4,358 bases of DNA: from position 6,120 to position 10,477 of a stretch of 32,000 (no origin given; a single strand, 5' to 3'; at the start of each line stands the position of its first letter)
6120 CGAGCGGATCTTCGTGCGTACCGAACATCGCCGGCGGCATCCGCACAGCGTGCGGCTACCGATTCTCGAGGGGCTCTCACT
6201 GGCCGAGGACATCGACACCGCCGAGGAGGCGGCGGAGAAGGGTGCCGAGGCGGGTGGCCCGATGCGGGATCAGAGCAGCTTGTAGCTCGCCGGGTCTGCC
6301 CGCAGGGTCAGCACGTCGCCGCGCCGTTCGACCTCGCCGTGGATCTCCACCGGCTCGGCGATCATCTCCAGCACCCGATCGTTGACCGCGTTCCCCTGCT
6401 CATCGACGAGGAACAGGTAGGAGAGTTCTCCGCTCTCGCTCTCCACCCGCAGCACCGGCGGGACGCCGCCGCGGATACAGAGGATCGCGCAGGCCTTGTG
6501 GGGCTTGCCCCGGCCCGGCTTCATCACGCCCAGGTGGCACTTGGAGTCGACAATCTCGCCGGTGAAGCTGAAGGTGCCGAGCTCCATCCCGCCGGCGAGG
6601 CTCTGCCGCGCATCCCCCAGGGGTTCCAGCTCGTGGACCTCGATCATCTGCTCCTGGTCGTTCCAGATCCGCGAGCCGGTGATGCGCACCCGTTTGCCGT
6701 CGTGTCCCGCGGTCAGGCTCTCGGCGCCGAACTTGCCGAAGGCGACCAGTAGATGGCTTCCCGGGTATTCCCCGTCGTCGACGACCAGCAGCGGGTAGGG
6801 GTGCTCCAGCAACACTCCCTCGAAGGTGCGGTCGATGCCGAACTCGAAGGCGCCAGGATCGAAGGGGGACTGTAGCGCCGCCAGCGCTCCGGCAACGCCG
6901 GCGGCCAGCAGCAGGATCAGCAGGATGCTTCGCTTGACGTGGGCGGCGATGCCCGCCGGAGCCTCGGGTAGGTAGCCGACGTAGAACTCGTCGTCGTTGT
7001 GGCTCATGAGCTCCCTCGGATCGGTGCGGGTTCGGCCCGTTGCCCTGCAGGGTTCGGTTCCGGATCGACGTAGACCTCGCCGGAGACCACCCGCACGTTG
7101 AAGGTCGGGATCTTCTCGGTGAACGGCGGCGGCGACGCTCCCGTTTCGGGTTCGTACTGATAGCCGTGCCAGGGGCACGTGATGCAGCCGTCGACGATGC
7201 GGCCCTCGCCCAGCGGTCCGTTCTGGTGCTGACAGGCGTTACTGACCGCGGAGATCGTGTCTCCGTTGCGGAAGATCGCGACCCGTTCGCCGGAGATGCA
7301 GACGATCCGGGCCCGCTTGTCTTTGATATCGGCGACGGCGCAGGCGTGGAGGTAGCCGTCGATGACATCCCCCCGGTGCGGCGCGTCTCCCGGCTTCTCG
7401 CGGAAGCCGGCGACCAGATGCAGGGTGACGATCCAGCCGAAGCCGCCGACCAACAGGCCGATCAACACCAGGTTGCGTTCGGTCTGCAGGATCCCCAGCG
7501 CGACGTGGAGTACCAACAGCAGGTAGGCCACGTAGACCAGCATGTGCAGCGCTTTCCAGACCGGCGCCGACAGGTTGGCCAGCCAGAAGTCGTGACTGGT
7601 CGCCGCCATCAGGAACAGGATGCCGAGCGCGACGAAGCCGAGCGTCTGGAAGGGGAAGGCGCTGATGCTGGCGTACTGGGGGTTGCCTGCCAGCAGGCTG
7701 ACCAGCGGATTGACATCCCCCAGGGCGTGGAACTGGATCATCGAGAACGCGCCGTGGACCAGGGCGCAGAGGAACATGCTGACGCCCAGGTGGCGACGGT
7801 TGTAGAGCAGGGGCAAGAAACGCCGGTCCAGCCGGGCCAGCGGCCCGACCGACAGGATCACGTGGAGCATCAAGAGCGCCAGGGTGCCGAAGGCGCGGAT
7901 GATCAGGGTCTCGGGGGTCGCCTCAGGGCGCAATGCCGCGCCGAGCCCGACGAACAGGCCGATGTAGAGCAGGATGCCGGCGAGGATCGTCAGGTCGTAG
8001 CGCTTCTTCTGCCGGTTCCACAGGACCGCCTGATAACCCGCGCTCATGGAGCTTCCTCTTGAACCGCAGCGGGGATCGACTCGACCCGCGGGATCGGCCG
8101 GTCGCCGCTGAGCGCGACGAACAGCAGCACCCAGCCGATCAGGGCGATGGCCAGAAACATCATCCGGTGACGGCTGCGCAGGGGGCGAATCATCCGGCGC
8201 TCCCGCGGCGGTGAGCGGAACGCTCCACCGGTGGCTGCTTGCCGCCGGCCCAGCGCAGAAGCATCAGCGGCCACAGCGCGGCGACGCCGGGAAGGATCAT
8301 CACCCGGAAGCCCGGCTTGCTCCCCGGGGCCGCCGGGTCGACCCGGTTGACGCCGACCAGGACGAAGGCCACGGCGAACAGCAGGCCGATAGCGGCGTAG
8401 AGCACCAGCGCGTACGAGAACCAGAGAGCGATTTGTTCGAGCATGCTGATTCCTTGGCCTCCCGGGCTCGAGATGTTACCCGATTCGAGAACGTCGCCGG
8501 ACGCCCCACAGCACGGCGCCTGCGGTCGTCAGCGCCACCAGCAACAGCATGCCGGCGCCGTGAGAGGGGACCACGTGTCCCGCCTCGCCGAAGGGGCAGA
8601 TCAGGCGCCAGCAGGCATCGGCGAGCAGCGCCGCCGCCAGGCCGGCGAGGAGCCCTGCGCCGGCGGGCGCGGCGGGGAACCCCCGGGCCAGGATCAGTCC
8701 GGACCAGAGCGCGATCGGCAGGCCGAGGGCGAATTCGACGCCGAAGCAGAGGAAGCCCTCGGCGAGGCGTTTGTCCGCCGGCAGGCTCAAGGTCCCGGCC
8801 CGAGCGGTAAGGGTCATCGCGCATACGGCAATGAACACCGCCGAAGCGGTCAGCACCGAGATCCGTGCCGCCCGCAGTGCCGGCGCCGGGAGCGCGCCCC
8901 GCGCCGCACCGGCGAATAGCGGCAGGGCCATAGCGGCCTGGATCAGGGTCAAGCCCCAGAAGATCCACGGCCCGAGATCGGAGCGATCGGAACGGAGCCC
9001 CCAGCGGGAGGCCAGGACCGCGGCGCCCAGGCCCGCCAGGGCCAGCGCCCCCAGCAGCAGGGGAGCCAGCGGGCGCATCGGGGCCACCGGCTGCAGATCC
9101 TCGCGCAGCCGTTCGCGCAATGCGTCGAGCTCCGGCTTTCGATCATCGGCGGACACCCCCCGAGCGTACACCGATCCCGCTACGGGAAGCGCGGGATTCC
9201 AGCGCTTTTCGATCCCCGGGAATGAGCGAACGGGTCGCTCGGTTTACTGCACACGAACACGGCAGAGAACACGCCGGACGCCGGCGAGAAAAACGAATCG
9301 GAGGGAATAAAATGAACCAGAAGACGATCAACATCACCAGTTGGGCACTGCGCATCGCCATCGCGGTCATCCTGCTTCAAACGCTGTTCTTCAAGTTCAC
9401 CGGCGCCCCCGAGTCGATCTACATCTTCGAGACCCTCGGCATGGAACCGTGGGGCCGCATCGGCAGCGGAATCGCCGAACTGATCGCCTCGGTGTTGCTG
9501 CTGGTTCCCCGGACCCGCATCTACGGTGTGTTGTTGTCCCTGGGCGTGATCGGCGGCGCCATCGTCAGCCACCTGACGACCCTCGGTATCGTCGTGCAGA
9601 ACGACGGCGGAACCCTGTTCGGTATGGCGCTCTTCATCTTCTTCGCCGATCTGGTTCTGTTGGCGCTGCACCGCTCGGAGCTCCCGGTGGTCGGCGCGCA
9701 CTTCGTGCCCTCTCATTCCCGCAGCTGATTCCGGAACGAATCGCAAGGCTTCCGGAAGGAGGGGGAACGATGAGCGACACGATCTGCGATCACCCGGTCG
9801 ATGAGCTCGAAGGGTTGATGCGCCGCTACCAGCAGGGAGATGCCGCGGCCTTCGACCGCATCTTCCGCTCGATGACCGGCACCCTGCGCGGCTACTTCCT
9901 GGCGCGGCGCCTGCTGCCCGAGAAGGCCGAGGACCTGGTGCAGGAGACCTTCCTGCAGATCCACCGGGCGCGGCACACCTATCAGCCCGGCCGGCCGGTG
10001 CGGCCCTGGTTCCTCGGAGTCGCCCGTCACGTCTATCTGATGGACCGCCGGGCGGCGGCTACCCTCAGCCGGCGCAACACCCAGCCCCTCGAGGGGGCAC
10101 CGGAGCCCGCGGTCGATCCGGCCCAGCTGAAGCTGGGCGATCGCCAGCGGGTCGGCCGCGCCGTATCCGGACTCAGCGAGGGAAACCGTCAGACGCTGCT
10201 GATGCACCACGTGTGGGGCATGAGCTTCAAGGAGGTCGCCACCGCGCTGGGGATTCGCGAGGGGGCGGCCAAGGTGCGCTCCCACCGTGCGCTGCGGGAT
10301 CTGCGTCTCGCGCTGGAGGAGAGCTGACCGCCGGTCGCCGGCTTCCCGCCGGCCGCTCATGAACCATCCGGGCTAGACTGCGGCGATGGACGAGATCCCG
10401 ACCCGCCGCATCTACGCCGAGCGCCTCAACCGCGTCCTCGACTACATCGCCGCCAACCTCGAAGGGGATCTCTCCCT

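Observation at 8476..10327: Split ECF sigma / NrsF-like anti-sigma pair: the anti-sigma leads the redox cassette while the sigma follows doxX on the opposite strand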

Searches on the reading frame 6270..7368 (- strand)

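Call 3: search_protein_families(library=pfam, proteins=[window:6400-7368:-, window:6270-7178:-], max_evalue=0.01)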
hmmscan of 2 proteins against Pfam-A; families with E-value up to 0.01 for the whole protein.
window:6400-7368:- (322 aa): 0 families

window:6270-7178:- (302 aa): 1 family
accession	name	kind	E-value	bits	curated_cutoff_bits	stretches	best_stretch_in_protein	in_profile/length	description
PF19135.5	DUF5818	-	0.00031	20.7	27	0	158-186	31-56/57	Protein of unknown function (DUF5818)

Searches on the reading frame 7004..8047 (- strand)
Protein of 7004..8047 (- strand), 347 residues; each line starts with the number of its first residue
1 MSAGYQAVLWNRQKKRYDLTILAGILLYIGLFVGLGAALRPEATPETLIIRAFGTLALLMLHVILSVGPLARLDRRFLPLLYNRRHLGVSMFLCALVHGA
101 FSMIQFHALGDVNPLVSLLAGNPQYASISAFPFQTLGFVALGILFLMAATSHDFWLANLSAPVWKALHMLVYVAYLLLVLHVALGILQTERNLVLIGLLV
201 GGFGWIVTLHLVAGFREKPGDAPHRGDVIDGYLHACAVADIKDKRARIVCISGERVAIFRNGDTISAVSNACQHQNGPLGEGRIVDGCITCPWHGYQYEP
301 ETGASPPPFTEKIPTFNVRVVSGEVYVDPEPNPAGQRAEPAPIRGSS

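Call 3: search_protein_families(library=pfam, proteins=[window:7004-8047:-], max_evalue=0.01)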
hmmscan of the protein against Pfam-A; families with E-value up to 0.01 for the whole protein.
window:7004-8047:- (347 aa): 4 families
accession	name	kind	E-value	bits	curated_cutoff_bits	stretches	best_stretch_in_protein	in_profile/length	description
PF00355.32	Rieske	-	7e-15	55.1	20.3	1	234-304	4-74/88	Rieske [2Fe-2S] domain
PF01794.25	Ferric_reduct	-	1.2e-14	54.9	28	1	54-179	2-121/121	Ferric reductase like transmembrane component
PF13806.12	Rieske_2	-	6.8e-10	39.3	27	1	232-327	2-103/104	Rieske-like [2Fe-2S] domain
PF22543.2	Rieske_4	-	2.1e-05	25.2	28.4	1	240-303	8-75/119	Soluble Rieske-type ferredoxin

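Call 9: search_protein_families(library=ncbifam, proteins=[window:7004-8047:-], max_evalue=0.01)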
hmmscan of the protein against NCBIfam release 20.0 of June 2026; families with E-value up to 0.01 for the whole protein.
window:7004-8047:- (347 aa): 8 families
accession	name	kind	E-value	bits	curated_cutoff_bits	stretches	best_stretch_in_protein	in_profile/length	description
NF041683.1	ant_diox_AndAb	equivalog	7.7e-16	58.1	150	1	234-327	4-98/100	anthranilate 1,2-dioxygenase ferredoxin subunit AndAb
NF042948.2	3PPDioc_HcaC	equivalog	6.5e-14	52.1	150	1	233-328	4-101/105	3-phenylpropionate/cinnamic acid dioxygenase ferredoxin subunit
NF007422.0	PRK09965.1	equivalog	1e-13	51.2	113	1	233-328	4-99/106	bifunctional 3-phenylpropionate/cinnamic acid dioxygenase ferredoxin subunit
TIGR02377.1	MocE_fam_FeS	subfamily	7.1e-11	42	136.15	1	232-328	2-100/101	MocE family 2Fe-2S type ferredoxin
TIGR02378.1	nirD_assim_sml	equivalog_domain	1e-10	41.7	74.65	1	235-327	5-103/105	nitrite reductase small subunit NirD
NF003831.1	PRK05419.1-2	equivalog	2e-09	37.3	130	1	40-182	34-164/212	protein-methionine-sulfoxide reductase heme-binding subunit MsrQ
NF052579.1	BetMthstMoxSdmAMthl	equivalog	2e-05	23.7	600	1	240-299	26-86/351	4beta-methylsterol monooxygenase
NF040998.1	MamZ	equivalog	2e-05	23.2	650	1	42-188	462-597/633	magnetosome biogenesis transporter MamZ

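Call 14: find_homologous_proteins(query=window:7004-8047:-, max_evalue=1e-10)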
Query window:7004-8047:- (347 aa): 8000 proteins with E <= 1e-10 among 8000 candidates; the best 120 are listed.
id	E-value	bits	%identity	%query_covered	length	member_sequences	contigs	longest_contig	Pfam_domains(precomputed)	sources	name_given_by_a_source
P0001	5.6e-223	758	95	100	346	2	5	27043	PF01794.26,PF00355.33,PF13806.13,PF22543.3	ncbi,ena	-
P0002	3.0e-169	581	70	99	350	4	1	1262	PF01794.26,PF00355.33,PF13806.13,PF22543.3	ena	-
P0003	8.1e-169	579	71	99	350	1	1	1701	PF01794.26,PF00355.33,PF13806.13,PF22543.3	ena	-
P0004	9.5e-169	579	72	100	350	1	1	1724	PF01794.26,PF00355.33,PF13806.13,PF22543.3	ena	-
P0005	2.0e-167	575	73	99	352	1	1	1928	PF01794.26,PF00355.33,PF13806.13,PF22543.3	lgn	-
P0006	7.7e-167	573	71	100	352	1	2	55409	PF01794.26,PF00355.33,PF13806.13,PF22543.3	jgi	jgi:sulfoxide reductase heme-binding subunit YedZ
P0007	1.1e-166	572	73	100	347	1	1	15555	PF01794.26,PF00355.33,PF13806.13,PF22543.3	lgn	-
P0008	2.4e-166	571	70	100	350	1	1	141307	PF01794.26,PF00355.33,PF13806.13,PF22543.3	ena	-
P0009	3.9e-166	571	70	100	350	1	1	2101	PF01794.26,PF00355.33,PF13806.13,PF22543.3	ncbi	-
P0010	4.3e-166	570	71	100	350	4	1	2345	PF01794.26,PF00355.33,PF13806.13,PF22543.3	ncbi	-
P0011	5.5e-166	570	72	100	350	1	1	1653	PF01794.26,PF00355.33,PF13806.13,PF22543.3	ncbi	-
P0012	2.3e-165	568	71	100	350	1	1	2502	PF01794.26,PF00355.33,PF13806.13,PF22543.3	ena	-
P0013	1.7e-163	562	71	100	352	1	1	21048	PF01794.26,PF00355.33,PF13806.13,PF22543.3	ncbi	-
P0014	2.8e-163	561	71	100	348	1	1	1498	PF01794.26,PF00355.33,PF13806.13,PF22543.3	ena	-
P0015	3.4e-163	561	68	99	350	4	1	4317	PF01794.26,PF00355.33,PF13806.13,PF22543.3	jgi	jgi:nitrite reductase/ring-hydroxylating ferredoxin subunit/DMSO/TMAO reductase YedYZ heme-binding m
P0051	1.6e-155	536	69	99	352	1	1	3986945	PF01794.26,PF00355.33,PF13806.13,PF22543.3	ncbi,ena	-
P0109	2.6e-150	519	66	99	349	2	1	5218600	PF01794.26,PF00355.33,PF13806.13,PF22543.3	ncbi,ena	-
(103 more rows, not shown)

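Call 15: find_encoding_contigs(protein=P0051, flank=6000, max_places=2)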
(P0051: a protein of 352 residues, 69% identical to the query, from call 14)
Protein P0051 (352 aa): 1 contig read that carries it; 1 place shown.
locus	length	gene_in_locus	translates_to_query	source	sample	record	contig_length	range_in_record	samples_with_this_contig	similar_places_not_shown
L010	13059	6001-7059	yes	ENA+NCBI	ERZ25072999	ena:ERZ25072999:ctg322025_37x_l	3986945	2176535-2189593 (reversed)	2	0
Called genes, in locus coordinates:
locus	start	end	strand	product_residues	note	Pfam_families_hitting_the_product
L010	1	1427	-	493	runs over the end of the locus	PF00282:Pyridoxal_deC, PF00266:Aminotran_5 (weak)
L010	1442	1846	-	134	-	PF13564:DoxX_2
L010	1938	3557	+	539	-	PF00355:Rieske, PF01645:Glu_synthase, PF01070:FMN_dh (weak)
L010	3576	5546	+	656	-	PF00355:Rieske, PF02776:TPP_enzyme_N, PF00205:TPP_enzyme_M, PF02775:TPP_enzyme_C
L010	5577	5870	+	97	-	-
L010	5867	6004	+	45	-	-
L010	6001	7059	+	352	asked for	PF01794:Ferric_reduct, PF00355:Rieske, PF13806:Rieske_2, PF22543:Rieske_4 (weak)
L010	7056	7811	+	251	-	-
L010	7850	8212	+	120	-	PF07366:SnoaL (faint), PF14534:DUF4440 (weak), PF12680:SnoaL_2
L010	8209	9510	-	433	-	PF08448:PAS_4, PF08447:PAS_3 (faint), PF00989:PAS, PF13188:PAS_8, PF08448:PAS_4, PF13426:PAS_9, PF00990:GGDEF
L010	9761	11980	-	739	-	PF19313:DUF5916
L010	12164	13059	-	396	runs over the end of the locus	PF06224:AlkZ-like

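Call 16: find_encoding_contigs(protein=P0109, flank=6000, max_places=2)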
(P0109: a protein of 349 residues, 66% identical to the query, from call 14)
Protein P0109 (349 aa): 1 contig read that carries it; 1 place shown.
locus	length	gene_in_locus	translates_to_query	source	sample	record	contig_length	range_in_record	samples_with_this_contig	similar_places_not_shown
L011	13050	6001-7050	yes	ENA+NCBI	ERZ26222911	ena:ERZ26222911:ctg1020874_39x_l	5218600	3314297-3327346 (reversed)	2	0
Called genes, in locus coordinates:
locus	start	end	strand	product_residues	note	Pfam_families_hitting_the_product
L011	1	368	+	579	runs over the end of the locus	PF00115:COX1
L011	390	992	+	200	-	PF00510:COX3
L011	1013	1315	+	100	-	PF03626:COX4_pro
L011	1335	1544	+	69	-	-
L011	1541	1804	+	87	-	-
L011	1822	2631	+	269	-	PF00116:COX2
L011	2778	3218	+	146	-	PF20136:DUF6526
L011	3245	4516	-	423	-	-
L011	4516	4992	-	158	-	PF04945:YHS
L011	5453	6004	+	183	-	-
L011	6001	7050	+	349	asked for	PF01794:Ferric_reduct, PF00355:Rieske, PF13806:Rieske_2, PF22543:Rieske_4 (weak)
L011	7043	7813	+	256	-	-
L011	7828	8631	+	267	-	PF13444:Acetyltransf_5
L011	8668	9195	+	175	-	PF12867:DinB_2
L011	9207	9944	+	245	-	PF05742:TANGO2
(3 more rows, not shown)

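Call 17: find_encoding_contigs(protein=P0008, flank=6000, max_places=2)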
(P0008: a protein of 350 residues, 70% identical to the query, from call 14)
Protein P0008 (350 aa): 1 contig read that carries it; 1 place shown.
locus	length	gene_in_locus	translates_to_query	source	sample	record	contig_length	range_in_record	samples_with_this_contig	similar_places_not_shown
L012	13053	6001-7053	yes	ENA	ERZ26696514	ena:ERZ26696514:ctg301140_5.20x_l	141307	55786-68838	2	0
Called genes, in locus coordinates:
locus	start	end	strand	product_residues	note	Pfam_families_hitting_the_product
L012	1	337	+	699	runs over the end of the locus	PF12439:GDE_N, PF06202:GDE_C, PF22422:MGH1-like_GH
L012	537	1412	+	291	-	-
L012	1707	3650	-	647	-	PF00355:Rieske, PF13806:Rieske_2 (weak), PF22543:Rieske_4 (weak), PF02776:TPP_enzyme_N, PF00205:TPP_enzyme_M, PF02775:TPP_enzyme_C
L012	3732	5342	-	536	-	PF00355:Rieske, PF01645:Glu_synthase, PF01070:FMN_dh (weak)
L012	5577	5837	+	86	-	-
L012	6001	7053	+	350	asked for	PF01794:Ferric_reduct, PF00355:Rieske, PF13806:Rieske_2, PF22543:Rieske_4 (weak)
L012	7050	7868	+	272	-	-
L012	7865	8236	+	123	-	-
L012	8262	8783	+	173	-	-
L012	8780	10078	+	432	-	PF13439:Glyco_transf_4 (faint), PF13579:Glyco_trans_4_4, PF00534:Glycos_transf_1, PF13692:Glyco_trans_1_4, PF13524:Glyco_trans_1_2 (weak)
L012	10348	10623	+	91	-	-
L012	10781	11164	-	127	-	PF04397:LytTR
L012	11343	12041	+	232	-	PF03575:Peptidase_S51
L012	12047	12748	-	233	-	PF00106:adh_short, PF01370:Epimerase (weak), PF13460:NAD_binding_10, PF13561:adh_short_C2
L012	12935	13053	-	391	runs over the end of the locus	PF13795:HupE_UreJ_2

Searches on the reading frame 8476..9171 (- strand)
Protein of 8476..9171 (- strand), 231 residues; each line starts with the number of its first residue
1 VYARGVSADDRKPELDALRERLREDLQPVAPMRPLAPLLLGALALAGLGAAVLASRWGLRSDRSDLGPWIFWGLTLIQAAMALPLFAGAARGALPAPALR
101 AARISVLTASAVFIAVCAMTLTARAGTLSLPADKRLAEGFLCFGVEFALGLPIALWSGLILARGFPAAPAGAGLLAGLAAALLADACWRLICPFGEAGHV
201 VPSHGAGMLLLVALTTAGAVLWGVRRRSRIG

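Call 3: search_protein_families(library=pfam, proteins=[window:8476-9171:-], max_evalue=0.01)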
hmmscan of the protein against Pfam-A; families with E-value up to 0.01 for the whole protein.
window:8476-9171:- (231 aa): 1 family
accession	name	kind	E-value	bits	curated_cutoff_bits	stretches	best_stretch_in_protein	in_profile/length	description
PF06532.16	NrsF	-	1.9e-08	34.8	26.8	1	23-217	2-196/204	Negative regulator of sigma F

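Call 9: search_protein_families(library=ncbifam, proteins=[window:8476-9171:-], max_evalue=0.01)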
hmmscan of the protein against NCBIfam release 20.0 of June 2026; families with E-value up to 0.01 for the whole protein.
window:8476-9171:- (231 aa): 0 families

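Call 18: find_homologous_proteins(query=window:8476-9171:-, max_evalue=0.00001)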
Query window:8476-9171:- (231 aa): 3 proteins with E <= 0.00001 among 8000 candidates.
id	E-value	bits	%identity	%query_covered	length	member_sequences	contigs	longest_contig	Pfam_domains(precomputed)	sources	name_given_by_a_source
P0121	1.2e-137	475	100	100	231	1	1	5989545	PF06532.17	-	-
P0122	7.5e-120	417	87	100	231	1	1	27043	PF06532.17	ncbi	-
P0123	4.7e-20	90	36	83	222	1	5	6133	PF06532.17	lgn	-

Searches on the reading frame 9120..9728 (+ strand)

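Call 3: search_protein_families(library=pfam, proteins=[window:9120-9728:+], max_evalue=0.01)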
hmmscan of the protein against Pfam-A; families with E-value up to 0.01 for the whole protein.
window:9120-9728:+ (202 aa): 3 families
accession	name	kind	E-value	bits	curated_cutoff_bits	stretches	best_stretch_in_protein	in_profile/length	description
PF07291.16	MauE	-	0.00028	21.6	27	1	71-149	2-85/128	Methylamine utilisation protein MauE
PF13564.11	DoxX_2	-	0.00051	20.6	26.3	1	78-153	3-83/103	DoxX-like family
PF07681.17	DoxX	-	0.0014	19.6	23.6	1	76-149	4-81/85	DoxX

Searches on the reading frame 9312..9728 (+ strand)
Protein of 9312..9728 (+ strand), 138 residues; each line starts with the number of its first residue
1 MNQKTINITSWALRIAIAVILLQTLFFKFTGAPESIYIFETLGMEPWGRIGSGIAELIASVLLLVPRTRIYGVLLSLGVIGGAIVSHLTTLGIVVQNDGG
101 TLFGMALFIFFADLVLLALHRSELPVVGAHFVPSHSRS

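Call 9: search_protein_families(library=ncbifam, proteins=[window:9312-9728:+], max_evalue=0.01)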
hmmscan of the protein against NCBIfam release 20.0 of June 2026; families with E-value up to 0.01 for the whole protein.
window:9312-9728:+ (138 aa): 0 families

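Call 43: find_related_loci(query=window:9312-9728:+, collection=genome_contigs, flank=6000)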
Query window:9312-9728:+ (138 aa) in genome_contigs; peptide patterns used: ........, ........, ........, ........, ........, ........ (x = any residue, [..] = any of these).
487 stretches matched a pattern; 236 encode a relative of the query (tblastn E <= 1e-3); the best 80 are kept; 80 distinct loci.
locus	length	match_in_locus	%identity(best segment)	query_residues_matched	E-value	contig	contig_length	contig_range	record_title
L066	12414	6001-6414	97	1-138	4e-86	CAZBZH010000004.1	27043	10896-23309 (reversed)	MAG TPA_asm: uncultured Acidobacteriota bacterium isolate SRP135972_co1_119 genome assembly, contig: NODE_1579_length_27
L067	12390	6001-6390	68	1-131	4e-52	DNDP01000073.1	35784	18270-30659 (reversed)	MAG TPA_asm: Verrucomicrobiales bacterium isolate UBA12295 contig_285, whole genome shotgun sequence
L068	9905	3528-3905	68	9-131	7e-51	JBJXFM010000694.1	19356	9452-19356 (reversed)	MAG: Blastocatellia bacterium isolate F1F2.bin.451 k127_2668093, whole genome shotgun sequence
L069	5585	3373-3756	66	4-131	2e-50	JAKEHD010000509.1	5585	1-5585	MAG: Blastocatellia bacterium isolate PMV_6.28 PMV_6.28.k101_1017624, whole genome shotgun sequence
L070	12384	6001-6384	64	4-131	1e-49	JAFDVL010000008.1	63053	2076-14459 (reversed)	MAG: Acidobacteria bacterium isolate SZAS-15 ACID-KAN-5__8__length-63053, whole genome shotgun sequence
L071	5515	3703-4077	67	4-128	3e-49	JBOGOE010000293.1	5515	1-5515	MAG: Candidatus Polarisedimenticolia bacterium isolate M3-S_metawrap_bin.116 k127_608848, whole genome shotgun sequence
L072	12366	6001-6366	67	10-131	3e-49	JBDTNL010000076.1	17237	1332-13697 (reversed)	MAG: Acidobacteriota bacterium isolate cluster3_bin.15 NODE_12359_length_17237_cov_43.485566, whole genome shotgun seque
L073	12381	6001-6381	62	10-136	8e-49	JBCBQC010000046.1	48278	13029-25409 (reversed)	MAG: Bacteroidota bacterium isolate J06634_9 NODE_46_length_48278_cov_10.704487, whole genome shotgun sequence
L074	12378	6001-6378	67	1-124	6e-49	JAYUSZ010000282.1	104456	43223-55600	MAG: Bryobacterales bacterium isolate GL119_DN_concoct_185 GL119_DN_concoct_185_281, whole genome shotgun sequence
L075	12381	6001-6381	65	2-131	2e-48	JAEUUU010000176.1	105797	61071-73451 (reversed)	MAG: Saprospiraceae bacterium isolate new MAG-363 k141_417100, whole genome shotgun sequence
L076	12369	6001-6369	66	6-128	5e-48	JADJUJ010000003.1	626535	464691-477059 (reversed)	MAG: Lewinellaceae bacterium isolate Hirt_18-Q3-R61-65_BATAC.551 tig00004298-10-6250600, whole genome shotgun sequence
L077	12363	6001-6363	66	5-125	3e-48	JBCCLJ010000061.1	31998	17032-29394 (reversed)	MAG: Acidobacteriota bacterium isolate P01_C01_bin.24 k141_371285_length_31998_cov_37.8477, whole genome shotgun sequenc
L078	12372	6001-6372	67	2-125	1e-47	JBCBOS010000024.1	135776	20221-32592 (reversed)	MAG: Bacteroidota bacterium isolate J06633_12 NODE_24_length_135776_cov_14.763373, whole genome shotgun sequence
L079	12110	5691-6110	61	2-136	8e-48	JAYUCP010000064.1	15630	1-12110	MAG: Acidobacteriota bacterium isolate GFS_6987 GFS_6987_63, whole genome shotgun sequence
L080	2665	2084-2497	62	2-134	1e-47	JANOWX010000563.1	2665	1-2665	MAG: Acidobacteriota bacterium isolate VAR_35_metabat_317 VAR_35_k141_3332012, whole genome shotgun sequence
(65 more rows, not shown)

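Call 67: search_protein_families(library=pfam, proteins=[window:9312-9728:+], max_evalue=0.01)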
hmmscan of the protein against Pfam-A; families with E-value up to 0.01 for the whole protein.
window:9312-9728:+ (138 aa): 2 families
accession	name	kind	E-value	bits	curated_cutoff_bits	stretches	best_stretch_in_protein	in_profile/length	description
PF13564.11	DoxX_2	-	4.5e-05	24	26.3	1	14-89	3-83/103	DoxX-like family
PF07291.16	MauE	-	8e-05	23.4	27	1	7-85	2-85/128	Methylamine utilisation protein MauE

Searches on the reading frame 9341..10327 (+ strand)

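Call 3: search_protein_families(library=pfam, proteins=[window:9341-10327:+], max_evalue=0.01)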
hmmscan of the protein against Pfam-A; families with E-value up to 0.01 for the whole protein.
window:9341-10327:+ (328 aa): 3 families
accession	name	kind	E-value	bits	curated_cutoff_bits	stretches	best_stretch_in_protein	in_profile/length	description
PF08281.18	Sigma70_r4_2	-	2.4e-10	40.3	25.7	1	269-321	2-54/54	Sigma-70, region 4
PF04542.20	Sigma70_r2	-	9.2e-10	38.6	24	1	187-239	12-68/71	Sigma-70 region 2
PF04545.22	Sigma70_r4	-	5.6e-06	26.2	24.1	1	275-322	2-49/50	Sigma-70, region 4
